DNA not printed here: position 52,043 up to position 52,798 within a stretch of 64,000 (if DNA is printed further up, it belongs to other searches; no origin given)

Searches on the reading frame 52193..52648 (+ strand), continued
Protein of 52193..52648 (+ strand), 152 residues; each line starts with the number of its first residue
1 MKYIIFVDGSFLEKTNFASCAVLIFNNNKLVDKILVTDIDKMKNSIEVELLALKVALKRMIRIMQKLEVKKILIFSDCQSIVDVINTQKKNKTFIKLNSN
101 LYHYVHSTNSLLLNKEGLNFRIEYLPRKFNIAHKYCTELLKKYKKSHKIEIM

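Call 61: search_protein_families(library=pfam, proteins=[P0140, P0142, P0149, P0150, P0154, P0157, P0139], max_evalue=0.01)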
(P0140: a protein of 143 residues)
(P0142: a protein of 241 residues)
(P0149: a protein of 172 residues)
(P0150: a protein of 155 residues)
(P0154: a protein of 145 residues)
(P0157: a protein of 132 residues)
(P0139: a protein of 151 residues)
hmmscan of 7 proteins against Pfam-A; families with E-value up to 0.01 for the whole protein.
P0140 (143 aa): 2 families
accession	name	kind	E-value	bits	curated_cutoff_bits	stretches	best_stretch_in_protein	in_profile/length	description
PF00075.30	RNase_H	-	3.4e-09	37.4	25.8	1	2-122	3-109/141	RNase H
PF13456.12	RVT_3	-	5.8e-08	33.1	21.6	1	7-127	2-114/123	Reverse transcriptase-like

P0142 (241 aa): 9 families
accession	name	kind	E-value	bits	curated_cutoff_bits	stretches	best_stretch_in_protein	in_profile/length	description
PF05732.17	RepL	-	4.8e-05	23.3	20.3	1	178-239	56-116/164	Firmicute plasmid replication protein (RepL)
PF00075.30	RNase_H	-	6.5e-05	23.6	25.8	1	9-119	3-108/141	RNase H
PF13412.12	HTH_24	-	0.00039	20.4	21.9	1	200-227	19-46/48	Winged helix-turn-helix DNA-binding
PF13545.12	HTH_Crp_2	-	0.0006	20.2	27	1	197-236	21-60/70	Crp-like helix-turn-helix domain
PF01381.28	HTH_3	-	0.001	19.5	23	1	200-222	11-33/55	Helix-turn-helix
PF12802.13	MarR_2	-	0.0016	19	27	1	185-230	9-52/61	MarR family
PF17917.7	RT_RNaseH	-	0.0029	18.2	24.8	1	7-97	3-90/105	RNase H-like domain found in reverse transcriptase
PF13456.12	RVT_3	-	0.0039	17.5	21.6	0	14-145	2-118/123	Reverse transcriptase-like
PF21984.2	DnaD_N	-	0.0048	17.5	27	0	185-232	20-69/101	DnaD N-terminal domain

P0149 (172 aa): 1 family
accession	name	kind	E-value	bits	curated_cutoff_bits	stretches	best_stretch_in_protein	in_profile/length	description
PF00075.30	RNase_H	-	1.3e-06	29.1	25.8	1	15-148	4-120/141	RNase H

P0150 (155 aa): 1 family
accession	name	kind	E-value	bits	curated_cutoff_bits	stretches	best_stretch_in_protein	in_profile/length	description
PF00075.30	RNase_H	-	3.6e-10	40.6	25.8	1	4-137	5-138/141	RNase H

P0154 (145 aa): 2 families
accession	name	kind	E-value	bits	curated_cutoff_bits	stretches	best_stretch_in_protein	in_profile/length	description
PF00075.30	RNase_H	-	4.2e-12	46.9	25.8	1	3-132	4-136/141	RNase H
PF13456.12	RVT_3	-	3.1e-06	27.6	21.6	1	8-83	3-78/123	Reverse transcriptase-like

P0157 (132 aa): 0 families

P0139 (151 aa): 2 families
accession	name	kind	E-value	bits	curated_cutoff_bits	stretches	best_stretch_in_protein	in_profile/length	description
PF00075.30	RNase_H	-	6.7e-07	30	25.8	1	3-125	4-110/141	RNase H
PF13456.12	RVT_3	-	1.7e-05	25.2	21.6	1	7-129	2-114/123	Reverse transcriptase-like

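Call 66: search_dna_similar(query=window:52193-52648:+, collection=phages, mode=protein, max_rows=15, max_evalue=0.01)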
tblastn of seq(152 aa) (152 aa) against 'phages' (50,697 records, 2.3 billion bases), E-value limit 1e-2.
No match.

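Call 73: search_dna_similar(query=L016:4491-5102:+, collection=phages, mode=protein, max_rows=40, rows=spread)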
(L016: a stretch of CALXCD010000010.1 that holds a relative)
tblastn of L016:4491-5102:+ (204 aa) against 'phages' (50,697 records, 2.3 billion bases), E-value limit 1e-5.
Records with a match: 28; places in all: 28; records where one place covers at least 80% of the query: 4.
Best place of each record, by identity: <60% 28.
By first word of the organism name: Paenibacillus 12; Streptococcus 10; Geobacillus 2; Bacillus 2; Bacteriophage 2.
By host as written in the record: Paenibacillus larvae 7; Paenibacillus larvae ATCC 9545 5; Geobacillus sp. 6k51 2; Bacillus sp. 6k512 2; Streptococcus marmotae HTS5 2; Paenibacillus larvae NW6 1; Paenibacillus larvae 2006 1; Streptococcus agalactiae ERR126788 1; and 7 more.
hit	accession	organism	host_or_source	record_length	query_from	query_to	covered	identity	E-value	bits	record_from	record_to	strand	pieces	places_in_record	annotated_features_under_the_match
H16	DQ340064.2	Geobacillus phage GBSV1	Geobacillus sp. 6k51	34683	3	195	95%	37.1%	6e-22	98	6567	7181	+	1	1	hypothetical protein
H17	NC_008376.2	Geobacillus phage GBSV1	Geobacillus sp. 6k51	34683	3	195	95%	37.1%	6e-22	98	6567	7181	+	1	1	hypothetical protein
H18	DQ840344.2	Bacillus phage 1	Bacillus sp. 6k512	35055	3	195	95%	37.1%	6e-22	98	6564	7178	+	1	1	hypothetical protein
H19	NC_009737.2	Bacillus phage 1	Bacillus sp. 6k512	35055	3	195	95%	37.1%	6e-22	98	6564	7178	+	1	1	hypothetical protein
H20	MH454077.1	Paenibacillus phage Bloom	Paenibacillus larvae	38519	45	196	75%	37.8%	8e-18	86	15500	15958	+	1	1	putative GTP pyrophosphokinase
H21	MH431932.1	Paenibacillus phage Arcticfreeze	Paenibacillus larvae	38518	45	196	75%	37.8%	8e-18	86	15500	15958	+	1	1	putative GTP pyrophosphokinase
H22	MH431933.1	Paenibacillus phage DevRi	Paenibacillus larvae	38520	45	196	75%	37.8%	8e-18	86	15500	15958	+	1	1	putative GTP pyrophosphokinase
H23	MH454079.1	Paenibacillus phage Jacopo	Paenibacillus larvae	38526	45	196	75%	37.8%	8e-18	86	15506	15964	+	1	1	putative GTP pyrophosphokinase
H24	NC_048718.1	Paenibacillus phage Jacopo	Paenibacillus larvae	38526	45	196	75%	37.8%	8e-18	86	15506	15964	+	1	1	putative GTP pyrophosphokinase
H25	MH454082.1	Paenibacillus phage Genki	Paenibacillus larvae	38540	45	196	75%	37.8%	8e-18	86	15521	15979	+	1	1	putative GTP pyrophosphokinase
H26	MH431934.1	Paenibacillus phage Gryphonian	Paenibacillus larvae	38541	45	196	75%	37.8%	8e-18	86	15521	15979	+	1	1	putative GTP pyrophosphokinase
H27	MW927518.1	Paenibacillus phage Mock2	Paenibacillus larvae NW6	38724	45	196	75%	37.8%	8e-18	86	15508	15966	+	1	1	nucleotidyltransferase domain protein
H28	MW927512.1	Paenibacillus phage Bert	Paenibacillus larvae ATCC 9545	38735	45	196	75%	37.8%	8e-18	86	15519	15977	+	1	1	hypothetical protein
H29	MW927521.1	Paenibacillus phage Norbert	Paenibacillus larvae ATCC 9545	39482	45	196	75%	37.8%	8e-18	86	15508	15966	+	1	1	hypothetical protein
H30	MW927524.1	Paenibacillus phage Riker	Paenibacillus larvae ATCC 9545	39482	45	196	75%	37.8%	8e-18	86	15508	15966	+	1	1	hypothetical protein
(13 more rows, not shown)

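Call 74: find_encoding_contigs(protein=P0140, flank=3000, max_places=4)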
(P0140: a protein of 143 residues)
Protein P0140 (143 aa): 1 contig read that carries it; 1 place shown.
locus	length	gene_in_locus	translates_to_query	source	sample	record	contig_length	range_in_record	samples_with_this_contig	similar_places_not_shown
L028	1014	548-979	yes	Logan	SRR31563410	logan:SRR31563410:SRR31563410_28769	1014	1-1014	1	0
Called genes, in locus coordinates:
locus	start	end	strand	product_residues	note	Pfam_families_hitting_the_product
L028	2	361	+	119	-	?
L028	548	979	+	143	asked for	PF00075:RNase_H, PF13456:RVT_3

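Call 75: search_dna_similar(query=P0142, collection=plasmids, mode=protein, max_rows=10, max_evalue=0.001)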
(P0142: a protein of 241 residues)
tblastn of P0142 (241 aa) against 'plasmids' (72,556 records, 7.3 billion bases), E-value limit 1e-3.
No match.

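Call 76: find_encoding_contigs(protein=P0149, flank=3000, max_places=4)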
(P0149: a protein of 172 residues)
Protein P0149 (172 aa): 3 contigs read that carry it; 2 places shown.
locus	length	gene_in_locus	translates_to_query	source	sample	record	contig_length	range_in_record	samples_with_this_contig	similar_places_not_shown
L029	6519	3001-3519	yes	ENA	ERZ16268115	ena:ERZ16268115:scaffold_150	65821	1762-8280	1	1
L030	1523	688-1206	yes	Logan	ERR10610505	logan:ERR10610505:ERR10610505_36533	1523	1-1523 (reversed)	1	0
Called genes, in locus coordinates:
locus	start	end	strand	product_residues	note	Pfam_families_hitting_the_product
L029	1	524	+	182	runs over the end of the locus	PF14025:DUF4241 (weak)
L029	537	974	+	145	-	PF01327:Pep_deformylase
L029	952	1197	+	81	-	-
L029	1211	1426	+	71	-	-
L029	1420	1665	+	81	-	-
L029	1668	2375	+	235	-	PF01507:PAPS_reduct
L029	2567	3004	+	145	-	PF09424:YqeY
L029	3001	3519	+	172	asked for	PF00075:RNase_H (weak)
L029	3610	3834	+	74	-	-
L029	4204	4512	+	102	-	-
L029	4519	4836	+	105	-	-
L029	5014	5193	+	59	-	-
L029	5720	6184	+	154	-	-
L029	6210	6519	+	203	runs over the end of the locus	-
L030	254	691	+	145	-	PF09424:YqeY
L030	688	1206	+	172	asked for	PF00075:RNase_H (weak)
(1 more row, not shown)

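Call 77: find_encoding_contigs(protein=P0142, flank=3000, max_places=4)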
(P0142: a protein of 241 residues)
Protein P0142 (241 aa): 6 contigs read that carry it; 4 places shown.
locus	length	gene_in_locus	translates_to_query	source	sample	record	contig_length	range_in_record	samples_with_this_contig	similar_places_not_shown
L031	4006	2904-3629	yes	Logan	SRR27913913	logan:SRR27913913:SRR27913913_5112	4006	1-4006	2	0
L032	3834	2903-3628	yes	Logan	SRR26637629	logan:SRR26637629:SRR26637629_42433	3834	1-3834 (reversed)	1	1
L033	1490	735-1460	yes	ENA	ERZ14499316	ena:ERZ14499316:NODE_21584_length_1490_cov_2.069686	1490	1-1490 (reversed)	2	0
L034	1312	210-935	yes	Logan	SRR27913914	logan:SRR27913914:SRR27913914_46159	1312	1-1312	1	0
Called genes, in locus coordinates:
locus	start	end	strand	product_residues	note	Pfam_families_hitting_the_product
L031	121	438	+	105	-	PF01479:S4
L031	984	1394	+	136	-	PF00575:S1 (faint)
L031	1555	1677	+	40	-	-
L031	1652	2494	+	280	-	-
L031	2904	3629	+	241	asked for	-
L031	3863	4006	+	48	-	?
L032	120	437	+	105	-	PF01479:S4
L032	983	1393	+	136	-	PF00575:S1 (faint)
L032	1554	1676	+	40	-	-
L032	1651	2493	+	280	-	-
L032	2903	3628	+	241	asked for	-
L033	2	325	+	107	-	?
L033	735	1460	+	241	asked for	-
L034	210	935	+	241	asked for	-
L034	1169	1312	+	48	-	?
